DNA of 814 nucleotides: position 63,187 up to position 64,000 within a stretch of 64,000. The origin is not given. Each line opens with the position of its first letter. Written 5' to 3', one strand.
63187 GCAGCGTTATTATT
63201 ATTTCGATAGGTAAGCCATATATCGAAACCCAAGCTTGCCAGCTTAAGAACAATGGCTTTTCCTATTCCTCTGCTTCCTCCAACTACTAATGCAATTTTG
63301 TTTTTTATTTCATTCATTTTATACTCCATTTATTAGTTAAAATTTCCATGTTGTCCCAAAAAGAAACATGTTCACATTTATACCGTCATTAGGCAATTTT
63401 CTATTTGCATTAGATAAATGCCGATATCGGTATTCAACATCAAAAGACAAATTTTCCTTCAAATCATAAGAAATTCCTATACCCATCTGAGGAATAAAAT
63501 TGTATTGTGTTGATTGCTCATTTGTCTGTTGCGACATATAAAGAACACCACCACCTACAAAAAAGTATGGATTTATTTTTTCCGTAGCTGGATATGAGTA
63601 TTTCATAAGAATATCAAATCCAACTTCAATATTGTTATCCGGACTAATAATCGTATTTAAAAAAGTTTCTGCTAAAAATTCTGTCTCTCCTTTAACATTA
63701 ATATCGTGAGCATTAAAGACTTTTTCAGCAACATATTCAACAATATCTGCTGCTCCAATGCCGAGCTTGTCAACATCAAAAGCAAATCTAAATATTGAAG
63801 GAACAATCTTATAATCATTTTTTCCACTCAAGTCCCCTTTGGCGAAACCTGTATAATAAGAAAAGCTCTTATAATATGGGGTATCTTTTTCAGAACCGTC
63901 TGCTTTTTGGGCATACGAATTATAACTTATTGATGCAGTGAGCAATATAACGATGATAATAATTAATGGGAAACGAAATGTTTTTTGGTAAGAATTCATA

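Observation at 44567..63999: Lipid A-type enzymes (PagL-like OMP, LpxL-like and PlsC-like acyltransferases, GT2) suggest the product is grafted onto a membrane lipid and moved to the outer membrane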

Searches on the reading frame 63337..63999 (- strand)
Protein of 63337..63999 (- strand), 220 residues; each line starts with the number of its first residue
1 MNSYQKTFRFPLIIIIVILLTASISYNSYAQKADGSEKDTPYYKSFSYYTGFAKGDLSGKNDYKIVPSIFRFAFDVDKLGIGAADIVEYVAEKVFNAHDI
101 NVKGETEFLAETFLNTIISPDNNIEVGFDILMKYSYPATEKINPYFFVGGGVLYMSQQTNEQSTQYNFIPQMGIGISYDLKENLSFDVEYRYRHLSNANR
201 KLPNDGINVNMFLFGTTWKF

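Call 4: search_protein_families(library=pfam, proteins=[window:63337-63999:-], max_evalue=0.01)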
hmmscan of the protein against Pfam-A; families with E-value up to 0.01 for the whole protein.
window:63337-63999:- (220 aa): 6 families
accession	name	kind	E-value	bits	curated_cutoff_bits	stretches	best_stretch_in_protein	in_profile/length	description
PF09411.16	PagL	-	3.7e-19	69.6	23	1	103-216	27-135/136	Lipid A 3-O-deacylase (PagL)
PF13505.12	OMP_b-brl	-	5.4e-09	36.9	28.7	1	115-220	86-175/175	Outer membrane protein beta-barrel domain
PF11383.14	DUF3187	-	0.0029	17.3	24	1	111-193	183-262/320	Protein of unknown function (DUF3187)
PF13557.12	Phenol_MetA_deg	-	0.0062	17.1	22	1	134-208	160-239/242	Putative MetA-pathway of phenol degradation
PF07585.17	BBP7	-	0.0073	16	26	0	150-200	252-303/350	Putative beta barrel porin-7 (BBP7)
PF01389.23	OmpA_membrane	-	0.0094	16.2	21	0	130-193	79-149/180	OmpA-like transmembrane domain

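Call 7: search_protein_families(library=ncbifam, proteins=[window:63337-63999:-], max_evalue=0.01)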
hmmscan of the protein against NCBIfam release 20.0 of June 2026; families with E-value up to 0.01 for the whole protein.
window:63337-63999:- (220 aa): 5 families
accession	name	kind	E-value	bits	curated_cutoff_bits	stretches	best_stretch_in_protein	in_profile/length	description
NF052316.1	T9SS_PorG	equivalog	5.2e-05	23.1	130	1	113-194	74-160/209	type IX secretion system protein PorG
NF052636.1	Rick_Adr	subfamily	0.00054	19.6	210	1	155-201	149-195/224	adhesin Adr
NF045788.1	Omp38Acinit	equivalog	0.002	17.2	500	1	121-195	111-183/354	outer membrane protein Omp38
NF008071.1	PRK10808.1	equivalog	0.0028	17.1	277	1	126-194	103-178/358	porin OmpA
TIGR04565.1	OMP_myx_plus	subfamily_domain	0.006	16.6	60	0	144-218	89-159/161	outer membrane beta-barrel domain-containing protein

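Call 10: find_homologous_proteins(query=window:63337-63999:-, max_evalue=0.001)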
Query window:63337-63999:- (220 aa): 56 proteins with E <= 0.001 among 238 candidates.
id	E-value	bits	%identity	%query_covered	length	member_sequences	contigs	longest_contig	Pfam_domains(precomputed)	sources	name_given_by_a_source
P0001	4.3e-142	489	100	100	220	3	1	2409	PF13505.13,PF09411.17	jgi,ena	-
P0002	1.2e-111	390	85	93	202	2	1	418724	PF13505.13,PF09411.17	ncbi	-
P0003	1.0e-92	328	68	95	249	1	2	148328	PF13505.13,PF09411.17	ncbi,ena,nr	ncbi:MAG: acyloxyacyl hydrolase [Candidatus Omnitrophica bacterium]|nr:acyloxyacyl hydrolase [Candid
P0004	1.2e-90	321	65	95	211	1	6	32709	PF13505.13,PF09411.17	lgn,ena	-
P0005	3.9e-89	316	69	90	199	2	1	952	PF13505.13,PF09411.17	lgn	-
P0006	6.7e-88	312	65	96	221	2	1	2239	PF13505.13,PF09411.17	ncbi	-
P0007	1.1e-87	311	70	88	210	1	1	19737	PF13505.13,PF09411.17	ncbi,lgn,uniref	ncbi:hypothetical protein MNBD_UNCLBAC01-985 [hydrothermal vent metagenome]|uniref:Outer membrane pr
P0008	1.2e-87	311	68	88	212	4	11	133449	PF13505.13,PF09411.17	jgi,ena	-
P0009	9.7e-86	305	64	97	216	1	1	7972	PF13505.13,PF09411.17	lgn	-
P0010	1.3e-85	305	65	95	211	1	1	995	PF13505.13,PF09411.17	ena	-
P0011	5.4e-83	296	70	81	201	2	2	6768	PF13505.13,PF09411.17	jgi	-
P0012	1.4e-55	207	51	85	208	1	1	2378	PF13505.13,PF09411.17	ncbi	-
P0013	1.5e-54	203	45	93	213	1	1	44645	PF13505.13,PF09411.17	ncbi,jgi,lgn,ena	ncbi:MAG: acyloxyacyl hydrolase [Candidatus Omnitrophota bacterium]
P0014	2.7e-54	202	48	95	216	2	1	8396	PF13505.13,PF09411.17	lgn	-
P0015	5.0e-54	201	46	93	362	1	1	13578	PF13505.13,PF09411.17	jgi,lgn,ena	-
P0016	6.8e-52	194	48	94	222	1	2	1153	PF13505.13,PF09411.17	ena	-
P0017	1.8e-44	170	48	85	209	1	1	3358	PF13505.13,PF09411.17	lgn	-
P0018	6.0e-44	169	46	88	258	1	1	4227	PF13505.13,PF09411.17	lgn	-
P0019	1.1e-42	164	44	92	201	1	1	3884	PF09411.17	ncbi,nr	ncbi:MAG: acyloxyacyl hydrolase [Candidatus Omnitrophica bacterium]|nr:acyloxyacyl hydrolase [Candid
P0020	5.7e-42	162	44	97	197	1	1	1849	PF13505.13,PF09411.17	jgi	-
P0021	6.6e-40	155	46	77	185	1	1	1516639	PF13505.13,PF09411.17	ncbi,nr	ncbi:MAG: acyloxyacyl hydrolase [Candidatus Omnitrophota bacterium]|nr:MAG: acyloxyacyl hydrolase [C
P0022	1.1e-39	155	42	85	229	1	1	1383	PF13505.13,PF09411.17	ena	-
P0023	2.2e-38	150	40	89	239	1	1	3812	PF13505.13,PF09411.17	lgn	-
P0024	4.3e-38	149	43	93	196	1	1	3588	PF09411.17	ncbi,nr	ncbi:MAG: acyloxyacyl hydrolase [Candidatus Omnitrophica bacterium]|nr:acyloxyacyl hydrolase [Candid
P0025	6.1e-38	149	40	95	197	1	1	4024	PF13505.13,PF09411.17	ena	-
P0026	1.4e-37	148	43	85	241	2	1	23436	PF13505.13,PF09411.17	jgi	-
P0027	1.5e-37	148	47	78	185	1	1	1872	PF13505.13,PF09411.17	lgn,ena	-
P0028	1.7e-37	147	45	80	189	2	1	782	PF13505.13,PF09411.17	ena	-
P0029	2.0e-37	147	52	61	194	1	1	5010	PF13505.13,PF09411.17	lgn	-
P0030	2.6e-37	147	43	86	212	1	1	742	PF13505.13,PF09411.17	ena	-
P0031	2.9e-37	147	46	73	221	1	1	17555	PF13505.13,PF09411.17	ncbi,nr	ncbi:MAG: acyloxyacyl hydrolase [Candidatus Omnitrophica bacterium]|nr:acyloxyacyl hydrolase [Candid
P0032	4.8e-37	146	40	95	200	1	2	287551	PF13505.13,PF01389.24,PF09411.17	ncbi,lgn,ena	-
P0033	9.1e-37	145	46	78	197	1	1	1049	PF13505.13,PF09411.17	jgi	jgi:hypothetical protein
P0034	1.0e-36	145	45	78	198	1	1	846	PF13505.13,PF09411.17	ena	-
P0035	1.9e-36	144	44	80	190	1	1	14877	PF13505.13,PF09411.17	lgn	-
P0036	2.8e-36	143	44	80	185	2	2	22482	PF13505.13,PF09411.17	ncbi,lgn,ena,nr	ncbi:MAG: acyloxyacyl hydrolase [Candidatus Omnitrophota bacterium]|nr:acyloxyacyl hydrolase [Candid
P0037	4.5e-36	143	46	80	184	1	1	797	PF13505.13,PF09411.17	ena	-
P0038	7.8e-36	142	39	93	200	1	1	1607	PF13505.13,PF01389.24,PF09411.17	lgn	-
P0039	1.5e-35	141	40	95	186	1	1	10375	PF13505.13,PF09411.17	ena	-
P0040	2.2e-35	141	44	78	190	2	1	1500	PF13505.13,PF09411.17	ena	-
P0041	2.6e-35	140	41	95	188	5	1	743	PF13505.13,PF09411.17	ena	-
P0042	4.9e-35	139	44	77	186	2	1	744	PF13505.13,PF09411.17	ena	-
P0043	6.5e-35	139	48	76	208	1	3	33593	PF13505.13,PF09411.17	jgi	jgi:hypothetical protein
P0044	7.7e-35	139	42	78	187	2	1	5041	PF13505.13,PF09411.17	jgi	-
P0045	1.2e-34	138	41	94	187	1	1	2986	PF13505.13,PF09411.17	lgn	-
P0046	1.3e-34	138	51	61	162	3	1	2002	PF13505.13,PF09411.17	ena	-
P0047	3.3e-34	137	55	55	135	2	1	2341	PF13505.13,PF09411.17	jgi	jgi:hypothetical protein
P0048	6.7e-34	136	43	78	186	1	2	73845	PF13505.13,PF09411.17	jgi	-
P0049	6.9e-34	136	43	78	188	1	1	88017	PF13505.13,PF09411.17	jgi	jgi:hypothetical protein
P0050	3.8e-33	133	43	78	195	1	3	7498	PF13505.13,PF09411.17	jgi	jgi:lipid A 3-O-deacylase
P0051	1.4e-32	131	42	78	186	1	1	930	PF13505.13,PF09411.17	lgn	-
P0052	3.2e-32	130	42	78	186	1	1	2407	PF13505.13,PF09411.17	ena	-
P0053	2.9e-31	127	42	80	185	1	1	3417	PF13505.13,PF09411.17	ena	-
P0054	1.2e-29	122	41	87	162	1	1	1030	PF13505.13,PF09411.17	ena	-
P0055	2.2e-29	121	38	95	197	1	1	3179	PF13505.13,PF09411.17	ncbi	-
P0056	1.9e-25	108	36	85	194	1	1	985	PF13505.13,PF09411.17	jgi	-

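Call 11: find_encoding_contigs(protein=P0002, flank=10000, max_places=2)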
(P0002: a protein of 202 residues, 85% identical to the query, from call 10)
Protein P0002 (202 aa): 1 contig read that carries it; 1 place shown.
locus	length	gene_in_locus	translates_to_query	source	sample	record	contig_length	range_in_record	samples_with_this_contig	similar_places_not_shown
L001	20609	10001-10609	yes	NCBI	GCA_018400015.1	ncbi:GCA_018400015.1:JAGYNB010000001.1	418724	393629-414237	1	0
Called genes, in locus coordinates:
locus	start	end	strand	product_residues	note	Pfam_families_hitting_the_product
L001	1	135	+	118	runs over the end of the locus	PF01242:PTPS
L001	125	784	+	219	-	PF01171:ATP_bind_3 (faint), PF02568:ThiI (faint), PF06508:QueC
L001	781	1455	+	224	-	PF13353:Fer4_12, PF04055:Radical_SAM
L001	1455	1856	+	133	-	PF14489:QueF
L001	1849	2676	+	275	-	PF05681:Fumerase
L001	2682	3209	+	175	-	PF05683:Fumerase_C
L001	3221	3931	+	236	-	PF01138:RNase_PH, PF03725:RNase_PH_C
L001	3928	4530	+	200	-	PF01725:Ham1p_like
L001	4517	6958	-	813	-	PF05359:DUF748, PF13116:YhdP (weak)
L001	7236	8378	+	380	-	PF05359:DUF748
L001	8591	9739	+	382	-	PF13439:Glyco_transf_4 (weak), PF00534:Glycos_transf_1, PF13692:Glyco_trans_1_4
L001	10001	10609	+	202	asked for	PF13505:OMP_b-brl, PF09411:PagL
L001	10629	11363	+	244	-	PF00106:adh_short, PF08659:KR, PF13561:adh_short_C2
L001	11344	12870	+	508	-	PF00070:Pyr_redox (faint), PF00890:FAD_binding_2 (faint), PF01266:DAO (weak), PF01946:Thi4 (faint), PF07992:Pyr_redox_2 (faint), PF12831:FAD_oxidored (weak), PF01593:Amino_oxidase, PF13450:NAD_binding_8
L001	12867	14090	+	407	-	PF00109:ketoacyl-synt, PF02801:Ketoacyl-synt_C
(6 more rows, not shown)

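Call 12: find_encoding_contigs(protein=P0013, flank=10000, max_places=2)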
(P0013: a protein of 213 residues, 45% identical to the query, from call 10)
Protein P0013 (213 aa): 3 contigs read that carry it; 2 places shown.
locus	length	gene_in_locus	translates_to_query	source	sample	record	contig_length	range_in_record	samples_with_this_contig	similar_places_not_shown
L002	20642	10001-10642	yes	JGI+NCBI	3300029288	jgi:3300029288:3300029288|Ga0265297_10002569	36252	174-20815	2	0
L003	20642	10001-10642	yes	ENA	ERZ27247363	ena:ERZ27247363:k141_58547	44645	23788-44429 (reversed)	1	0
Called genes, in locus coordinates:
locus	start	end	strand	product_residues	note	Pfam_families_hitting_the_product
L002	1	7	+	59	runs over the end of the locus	?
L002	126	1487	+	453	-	PF00437:T2SSE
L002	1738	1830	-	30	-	-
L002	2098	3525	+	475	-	PF13188:PAS_8 (faint), PF13426:PAS_9 (weak), PF00989:PAS, PF08448:PAS_4, PF13426:PAS_9, PF02518:HATPase_c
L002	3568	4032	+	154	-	PF00383:dCMP_cyt_deam_1, PF14437:MafB19-deam, PF14439:Bd3614-deam (weak)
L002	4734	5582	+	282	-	PF02498:Bro-N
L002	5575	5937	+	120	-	-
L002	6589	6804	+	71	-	-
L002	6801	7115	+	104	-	PF01906:YbjQ_1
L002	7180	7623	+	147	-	PF00903:Glyoxalase, PF22677:Ble-like_N (faint)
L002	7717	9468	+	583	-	-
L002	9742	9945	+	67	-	PF13560:HTH_31, PF12844:HTH_19, PF01381:HTH_3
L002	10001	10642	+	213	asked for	PF09411:PagL, PF13505:OMP_b-brl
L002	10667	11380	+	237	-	PF00106:adh_short, PF01370:Epimerase (weak), PF08659:KR, PF13561:adh_short_C2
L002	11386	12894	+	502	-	PF00890:FAD_binding_2 (weak), PF01266:DAO (weak), PF01593:Amino_oxidase, PF12831:FAD_oxidored (weak), PF13450:NAD_binding_8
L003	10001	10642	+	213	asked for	PF09411:PagL, PF13505:OMP_b-brl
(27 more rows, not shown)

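Call 13: find_encoding_contigs(protein=P0021, flank=10000, max_places=2)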
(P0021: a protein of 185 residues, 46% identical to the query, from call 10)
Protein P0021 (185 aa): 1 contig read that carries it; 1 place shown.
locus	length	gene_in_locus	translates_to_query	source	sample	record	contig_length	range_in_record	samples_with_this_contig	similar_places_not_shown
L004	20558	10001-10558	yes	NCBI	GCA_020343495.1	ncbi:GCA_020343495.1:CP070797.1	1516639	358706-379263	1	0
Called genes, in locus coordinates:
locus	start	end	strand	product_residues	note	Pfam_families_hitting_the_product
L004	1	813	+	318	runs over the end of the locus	PF01145:Band_7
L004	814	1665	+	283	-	PF01842:ACT, PF00551:Formyl_trans_N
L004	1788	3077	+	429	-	PF01547:SBP_bac_1, PF13416:SBP_bac_8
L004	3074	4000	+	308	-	PF00528:BPD_transp_1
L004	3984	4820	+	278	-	PF00528:BPD_transp_1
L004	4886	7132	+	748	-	PF07719:TPR_2 (faint), PF13174:TPR_6 (faint), PF03198:Glyco_hydro_72 (weak), PF02836:Glyco_hydro_2_C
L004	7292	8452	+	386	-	-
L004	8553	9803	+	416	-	PF03198:Glyco_hydro_72, PF02836:Glyco_hydro_2_C (faint)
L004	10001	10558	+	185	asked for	PF13505:OMP_b-brl (weak), PF09411:PagL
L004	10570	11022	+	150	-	PF13420:Acetyltransf_4 (weak), PF00583:Acetyltransf_1, PF13673:Acetyltransf_10, PF13508:Acetyltransf_7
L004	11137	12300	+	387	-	PF02771:Acyl-CoA_dh_N, PF02770:Acyl-CoA_dh_M, PF00441:Acyl-CoA_dh_1, PF22924:ACOX_C_alpha1 (faint), PF08028:Acyl-CoA_dh_2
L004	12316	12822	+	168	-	PF01202:SKI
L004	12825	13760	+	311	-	PF02481:DNA_processg_A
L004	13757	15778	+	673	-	PF01751:Toprim, PF01131:Topoisom_bac, PF01396:Zn_ribbon_Top1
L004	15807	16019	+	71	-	PF02899:Phage_int_SAM_1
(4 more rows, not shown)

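Call 14: search_solved_structures(query=window:63337-63999:-, max_evalue=10, show_alignments=3)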
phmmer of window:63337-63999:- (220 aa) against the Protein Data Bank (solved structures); distinct sequences matched with E-value up to 10: 3.
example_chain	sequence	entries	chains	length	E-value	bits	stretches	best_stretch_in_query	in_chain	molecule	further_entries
6qam_A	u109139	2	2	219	0.028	17.5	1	85-192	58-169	Outer membrane protein AlkL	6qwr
2erv_A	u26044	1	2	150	0.038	17.1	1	132-209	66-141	hypothetical protein Paer03002360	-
8hxa_A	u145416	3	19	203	0.54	13.3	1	165-220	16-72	NFkB inhibitor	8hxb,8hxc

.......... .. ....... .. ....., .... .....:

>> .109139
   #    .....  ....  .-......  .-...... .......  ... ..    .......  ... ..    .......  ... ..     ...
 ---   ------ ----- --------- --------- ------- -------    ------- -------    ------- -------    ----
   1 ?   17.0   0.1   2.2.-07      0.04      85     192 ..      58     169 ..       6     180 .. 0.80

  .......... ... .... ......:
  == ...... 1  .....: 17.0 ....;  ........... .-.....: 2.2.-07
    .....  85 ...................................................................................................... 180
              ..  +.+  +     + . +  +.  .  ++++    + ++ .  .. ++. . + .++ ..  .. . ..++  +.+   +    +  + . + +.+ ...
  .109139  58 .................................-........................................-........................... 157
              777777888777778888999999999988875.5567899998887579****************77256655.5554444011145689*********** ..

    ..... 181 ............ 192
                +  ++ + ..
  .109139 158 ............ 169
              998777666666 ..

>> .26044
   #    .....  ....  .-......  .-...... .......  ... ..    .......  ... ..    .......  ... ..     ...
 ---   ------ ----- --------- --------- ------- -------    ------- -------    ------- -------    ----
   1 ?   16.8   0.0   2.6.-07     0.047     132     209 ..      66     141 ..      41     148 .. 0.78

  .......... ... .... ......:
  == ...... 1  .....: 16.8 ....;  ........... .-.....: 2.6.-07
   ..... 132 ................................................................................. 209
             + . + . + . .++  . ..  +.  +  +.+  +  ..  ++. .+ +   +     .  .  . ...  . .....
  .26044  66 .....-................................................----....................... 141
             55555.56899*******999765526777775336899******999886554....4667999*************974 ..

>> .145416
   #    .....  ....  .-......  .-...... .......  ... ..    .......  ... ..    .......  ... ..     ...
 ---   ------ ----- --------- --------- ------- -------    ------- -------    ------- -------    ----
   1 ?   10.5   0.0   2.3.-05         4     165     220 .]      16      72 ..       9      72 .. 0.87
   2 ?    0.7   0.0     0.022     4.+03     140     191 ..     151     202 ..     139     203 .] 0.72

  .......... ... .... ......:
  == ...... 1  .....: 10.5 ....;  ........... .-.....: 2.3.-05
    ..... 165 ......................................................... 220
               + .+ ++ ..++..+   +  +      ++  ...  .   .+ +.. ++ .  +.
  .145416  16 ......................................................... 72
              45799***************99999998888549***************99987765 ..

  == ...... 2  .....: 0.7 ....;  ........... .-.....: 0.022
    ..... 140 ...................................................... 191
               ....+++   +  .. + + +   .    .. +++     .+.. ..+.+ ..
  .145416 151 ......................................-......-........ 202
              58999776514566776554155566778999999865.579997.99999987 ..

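Call 32: find_related_loci(query=A1, collection=genome_contigs, flank=10000)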
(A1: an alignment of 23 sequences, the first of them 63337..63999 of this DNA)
Query A1 (220 aa) in genome_contigs; peptide patterns used: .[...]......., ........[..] (x = any residue, [..] = any of these).
156 stretches matched a pattern; 79 encode a relative of the query (tblastn E <= 1e-3); 78 distinct loci.
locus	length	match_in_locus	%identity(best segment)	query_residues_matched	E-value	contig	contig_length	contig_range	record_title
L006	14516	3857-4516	83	1-220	4e-117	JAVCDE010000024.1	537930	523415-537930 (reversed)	MAG: Candidatus Aceula meridiana isolate MAG_3300035698_985 Ga0374944_593031, whole genome shotgun sequence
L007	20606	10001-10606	85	16-220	1e-115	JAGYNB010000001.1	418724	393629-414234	MAG: Candidatus Omnitrophota bacterium isolate M55B134 1, whole genome shotgun sequence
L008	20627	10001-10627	68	12-220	4e-97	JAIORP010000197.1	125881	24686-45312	MAG: Candidatus Omnitrophota bacterium isolate SMBSF21 20074_Bin_2_contigs_1_c_000000000009, whole genome shotgun sequen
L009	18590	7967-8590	68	13-220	6e-96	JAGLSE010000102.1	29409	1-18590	MAG: Candidatus Omnitrophota bacterium isolate RS_9_43 ROV157_9.bin.43.fa_102, whole genome shotgun sequence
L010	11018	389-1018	48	4-218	4e-60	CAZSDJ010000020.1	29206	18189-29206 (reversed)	MAG TPA_asm: uncultured Planctomycetia bacterium isolate SRP141376_co2_332 genome assembly, contig: NODE_3452_length_292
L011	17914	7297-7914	47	15-218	1e-58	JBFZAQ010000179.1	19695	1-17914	MAG: Candidatus Omnitrophota bacterium isolate PPR_0471 k121_6558872, whole genome shotgun sequence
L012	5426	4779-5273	46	41-220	3e-47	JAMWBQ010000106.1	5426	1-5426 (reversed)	MAG: Candidatus Omnitrophota bacterium isolate DG_1_4.bins.113.Tibet NODE_19610_length_5426_cov_1.311757, whole genome s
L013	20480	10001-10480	45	44-218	1e-46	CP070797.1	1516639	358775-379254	MAG: Candidatus Omnitrophota bacterium isolate bin140 chromosome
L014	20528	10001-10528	44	28-217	1e-45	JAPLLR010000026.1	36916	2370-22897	MAG: Candidatus Omnitrophota bacterium isolate LacPavin_0920_SED3_MAG_45_14 LacPavin_0920_SED3_scaffold_1093599, whole g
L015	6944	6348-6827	47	44-217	2e-45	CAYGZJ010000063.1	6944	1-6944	MAG TPA_asm: uncultured Planctomycetales bacterium isolate ERP119294_co1_460 genome assembly, contig: NODE_16135_length_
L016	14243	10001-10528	43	28-217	1e-45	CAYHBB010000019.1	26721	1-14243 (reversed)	MAG TPA_asm: uncultured Planctomycetales bacterium isolate ERP119294_co2_534 genome assembly, contig: k141_1646791, whol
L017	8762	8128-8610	45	45-220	3e-45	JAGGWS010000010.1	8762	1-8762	MAG: Candidatus Omnitrophota bacterium isolate AUK132 PB_MBMC_086_c_000000000032, whole genome shotgun sequence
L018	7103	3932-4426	44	41-220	2e-45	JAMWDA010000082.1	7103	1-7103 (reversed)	MAG: Candidatus Omnitrophota bacterium isolate QZM4_2.bins.366.Tibet NODE_43471_length_7103_cov_1.825975, whole genome s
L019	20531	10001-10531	44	26-218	5e-45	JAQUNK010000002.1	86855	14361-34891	MAG: Candidatus Omnitrophota bacterium isolate STD1_176 NODE_529_length_86855_cov_6.879382_Sandtown_D1, whole genome sho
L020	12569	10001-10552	39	13-220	4e-45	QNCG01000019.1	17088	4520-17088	MAG: Candidatus Omnitrophota bacterium isolate B32_G15 B32_Guay15_scaffold_00508, whole genome shotgun sequence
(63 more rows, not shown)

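Call 43: predict_structure(alignment_id=A1)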
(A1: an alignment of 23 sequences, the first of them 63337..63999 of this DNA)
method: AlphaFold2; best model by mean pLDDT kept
length: 220 residues; sequences in the alignment: 23
mean_pLDDT: 84.0   pTM: 0.73
mean pLDDT of the five models: 84.0, 81.2, 80.1, 79.5, 79.1
residues with pLDDT >= 90: 108; 70-90: 75; 50-70: 27; < 50: 10
segments of 3 or more residues with pLDDT < 50: 30-36
pLDDT, mean of each block of 10 residues (from residue 1): 55 82 61 49 90 88 95 88 79 80 89 95 94 94 96 84 81 97 96 80 77 97
secondary structure, 60 per line:
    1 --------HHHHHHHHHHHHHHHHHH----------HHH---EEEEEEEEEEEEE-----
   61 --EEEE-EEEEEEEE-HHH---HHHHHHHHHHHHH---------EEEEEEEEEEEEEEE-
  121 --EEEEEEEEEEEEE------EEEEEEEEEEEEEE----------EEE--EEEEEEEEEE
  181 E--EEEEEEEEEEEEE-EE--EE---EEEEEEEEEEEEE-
elements in order: H9-26 E43-55 E63-66 E68-75 H83-95 E105-119 E123-135 E142-155 E166-168 E171-181 E184-196 E207-219
